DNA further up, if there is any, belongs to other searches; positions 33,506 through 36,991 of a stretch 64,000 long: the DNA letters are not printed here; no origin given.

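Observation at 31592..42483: Four CxxC-less HMA-like paralogues organised around a P2-type ATPase / MetK-like / CorA operon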

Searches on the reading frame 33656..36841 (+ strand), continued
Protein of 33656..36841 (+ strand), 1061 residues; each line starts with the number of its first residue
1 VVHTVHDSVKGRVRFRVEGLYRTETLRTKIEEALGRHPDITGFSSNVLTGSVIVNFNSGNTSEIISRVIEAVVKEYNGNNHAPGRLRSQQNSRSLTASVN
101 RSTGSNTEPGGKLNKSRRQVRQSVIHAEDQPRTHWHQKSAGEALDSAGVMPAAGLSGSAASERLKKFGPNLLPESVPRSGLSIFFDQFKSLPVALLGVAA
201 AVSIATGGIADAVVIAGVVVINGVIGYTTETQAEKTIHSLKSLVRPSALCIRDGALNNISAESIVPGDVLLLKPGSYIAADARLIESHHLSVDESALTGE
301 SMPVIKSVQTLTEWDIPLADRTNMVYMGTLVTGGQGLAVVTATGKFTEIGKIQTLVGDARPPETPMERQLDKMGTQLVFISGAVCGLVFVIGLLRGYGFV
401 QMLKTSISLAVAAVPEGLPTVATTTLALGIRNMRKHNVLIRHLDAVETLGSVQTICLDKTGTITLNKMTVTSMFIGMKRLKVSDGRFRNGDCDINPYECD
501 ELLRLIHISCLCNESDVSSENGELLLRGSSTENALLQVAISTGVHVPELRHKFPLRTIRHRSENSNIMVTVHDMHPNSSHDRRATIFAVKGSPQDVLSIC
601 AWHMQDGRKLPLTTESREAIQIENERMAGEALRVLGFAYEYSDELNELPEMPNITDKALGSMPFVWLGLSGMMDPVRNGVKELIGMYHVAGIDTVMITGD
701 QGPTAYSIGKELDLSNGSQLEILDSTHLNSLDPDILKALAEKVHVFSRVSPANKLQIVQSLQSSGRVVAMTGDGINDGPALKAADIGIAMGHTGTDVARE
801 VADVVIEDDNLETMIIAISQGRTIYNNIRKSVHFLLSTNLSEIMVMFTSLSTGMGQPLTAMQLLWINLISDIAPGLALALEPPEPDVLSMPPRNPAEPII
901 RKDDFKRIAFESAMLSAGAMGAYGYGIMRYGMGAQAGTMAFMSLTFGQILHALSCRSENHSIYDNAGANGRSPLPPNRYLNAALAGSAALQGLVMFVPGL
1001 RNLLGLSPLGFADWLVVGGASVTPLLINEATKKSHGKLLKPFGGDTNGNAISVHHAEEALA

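Call 32: search_solved_structures(query=window:33656-36841:+, max_evalue=1e-140, show_alignments=4)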
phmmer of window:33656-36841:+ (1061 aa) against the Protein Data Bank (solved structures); distinct sequences matched with E-value up to 1e-140: 6.
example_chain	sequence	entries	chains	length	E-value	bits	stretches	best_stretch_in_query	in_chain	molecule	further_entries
7yag_A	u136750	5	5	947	1.5e-147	496.2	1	183-1034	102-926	Calcium-transporting ATPase type 2C member 1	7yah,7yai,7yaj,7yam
8iwp_A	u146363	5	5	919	1.6e-147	496.1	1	183-1034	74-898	Calcium-transporting ATPase type 2C member 1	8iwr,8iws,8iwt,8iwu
8iww_A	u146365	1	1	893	1.7e-147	496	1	183-1034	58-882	Calcium-transporting ATPase type 2C member 1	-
6zhf_A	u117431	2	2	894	5.8e-145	487.6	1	137-1047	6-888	Calcium-transporting ATPase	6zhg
6zhh_A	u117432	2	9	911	4.3e-144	484.8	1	137-1049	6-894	Calcium-transporting ATPase | Calcium-transporting ATPase lmo0841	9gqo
9euq_A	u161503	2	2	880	6.6e-144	484.2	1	137-1038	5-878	Calcium-transporting ATPase lmo0841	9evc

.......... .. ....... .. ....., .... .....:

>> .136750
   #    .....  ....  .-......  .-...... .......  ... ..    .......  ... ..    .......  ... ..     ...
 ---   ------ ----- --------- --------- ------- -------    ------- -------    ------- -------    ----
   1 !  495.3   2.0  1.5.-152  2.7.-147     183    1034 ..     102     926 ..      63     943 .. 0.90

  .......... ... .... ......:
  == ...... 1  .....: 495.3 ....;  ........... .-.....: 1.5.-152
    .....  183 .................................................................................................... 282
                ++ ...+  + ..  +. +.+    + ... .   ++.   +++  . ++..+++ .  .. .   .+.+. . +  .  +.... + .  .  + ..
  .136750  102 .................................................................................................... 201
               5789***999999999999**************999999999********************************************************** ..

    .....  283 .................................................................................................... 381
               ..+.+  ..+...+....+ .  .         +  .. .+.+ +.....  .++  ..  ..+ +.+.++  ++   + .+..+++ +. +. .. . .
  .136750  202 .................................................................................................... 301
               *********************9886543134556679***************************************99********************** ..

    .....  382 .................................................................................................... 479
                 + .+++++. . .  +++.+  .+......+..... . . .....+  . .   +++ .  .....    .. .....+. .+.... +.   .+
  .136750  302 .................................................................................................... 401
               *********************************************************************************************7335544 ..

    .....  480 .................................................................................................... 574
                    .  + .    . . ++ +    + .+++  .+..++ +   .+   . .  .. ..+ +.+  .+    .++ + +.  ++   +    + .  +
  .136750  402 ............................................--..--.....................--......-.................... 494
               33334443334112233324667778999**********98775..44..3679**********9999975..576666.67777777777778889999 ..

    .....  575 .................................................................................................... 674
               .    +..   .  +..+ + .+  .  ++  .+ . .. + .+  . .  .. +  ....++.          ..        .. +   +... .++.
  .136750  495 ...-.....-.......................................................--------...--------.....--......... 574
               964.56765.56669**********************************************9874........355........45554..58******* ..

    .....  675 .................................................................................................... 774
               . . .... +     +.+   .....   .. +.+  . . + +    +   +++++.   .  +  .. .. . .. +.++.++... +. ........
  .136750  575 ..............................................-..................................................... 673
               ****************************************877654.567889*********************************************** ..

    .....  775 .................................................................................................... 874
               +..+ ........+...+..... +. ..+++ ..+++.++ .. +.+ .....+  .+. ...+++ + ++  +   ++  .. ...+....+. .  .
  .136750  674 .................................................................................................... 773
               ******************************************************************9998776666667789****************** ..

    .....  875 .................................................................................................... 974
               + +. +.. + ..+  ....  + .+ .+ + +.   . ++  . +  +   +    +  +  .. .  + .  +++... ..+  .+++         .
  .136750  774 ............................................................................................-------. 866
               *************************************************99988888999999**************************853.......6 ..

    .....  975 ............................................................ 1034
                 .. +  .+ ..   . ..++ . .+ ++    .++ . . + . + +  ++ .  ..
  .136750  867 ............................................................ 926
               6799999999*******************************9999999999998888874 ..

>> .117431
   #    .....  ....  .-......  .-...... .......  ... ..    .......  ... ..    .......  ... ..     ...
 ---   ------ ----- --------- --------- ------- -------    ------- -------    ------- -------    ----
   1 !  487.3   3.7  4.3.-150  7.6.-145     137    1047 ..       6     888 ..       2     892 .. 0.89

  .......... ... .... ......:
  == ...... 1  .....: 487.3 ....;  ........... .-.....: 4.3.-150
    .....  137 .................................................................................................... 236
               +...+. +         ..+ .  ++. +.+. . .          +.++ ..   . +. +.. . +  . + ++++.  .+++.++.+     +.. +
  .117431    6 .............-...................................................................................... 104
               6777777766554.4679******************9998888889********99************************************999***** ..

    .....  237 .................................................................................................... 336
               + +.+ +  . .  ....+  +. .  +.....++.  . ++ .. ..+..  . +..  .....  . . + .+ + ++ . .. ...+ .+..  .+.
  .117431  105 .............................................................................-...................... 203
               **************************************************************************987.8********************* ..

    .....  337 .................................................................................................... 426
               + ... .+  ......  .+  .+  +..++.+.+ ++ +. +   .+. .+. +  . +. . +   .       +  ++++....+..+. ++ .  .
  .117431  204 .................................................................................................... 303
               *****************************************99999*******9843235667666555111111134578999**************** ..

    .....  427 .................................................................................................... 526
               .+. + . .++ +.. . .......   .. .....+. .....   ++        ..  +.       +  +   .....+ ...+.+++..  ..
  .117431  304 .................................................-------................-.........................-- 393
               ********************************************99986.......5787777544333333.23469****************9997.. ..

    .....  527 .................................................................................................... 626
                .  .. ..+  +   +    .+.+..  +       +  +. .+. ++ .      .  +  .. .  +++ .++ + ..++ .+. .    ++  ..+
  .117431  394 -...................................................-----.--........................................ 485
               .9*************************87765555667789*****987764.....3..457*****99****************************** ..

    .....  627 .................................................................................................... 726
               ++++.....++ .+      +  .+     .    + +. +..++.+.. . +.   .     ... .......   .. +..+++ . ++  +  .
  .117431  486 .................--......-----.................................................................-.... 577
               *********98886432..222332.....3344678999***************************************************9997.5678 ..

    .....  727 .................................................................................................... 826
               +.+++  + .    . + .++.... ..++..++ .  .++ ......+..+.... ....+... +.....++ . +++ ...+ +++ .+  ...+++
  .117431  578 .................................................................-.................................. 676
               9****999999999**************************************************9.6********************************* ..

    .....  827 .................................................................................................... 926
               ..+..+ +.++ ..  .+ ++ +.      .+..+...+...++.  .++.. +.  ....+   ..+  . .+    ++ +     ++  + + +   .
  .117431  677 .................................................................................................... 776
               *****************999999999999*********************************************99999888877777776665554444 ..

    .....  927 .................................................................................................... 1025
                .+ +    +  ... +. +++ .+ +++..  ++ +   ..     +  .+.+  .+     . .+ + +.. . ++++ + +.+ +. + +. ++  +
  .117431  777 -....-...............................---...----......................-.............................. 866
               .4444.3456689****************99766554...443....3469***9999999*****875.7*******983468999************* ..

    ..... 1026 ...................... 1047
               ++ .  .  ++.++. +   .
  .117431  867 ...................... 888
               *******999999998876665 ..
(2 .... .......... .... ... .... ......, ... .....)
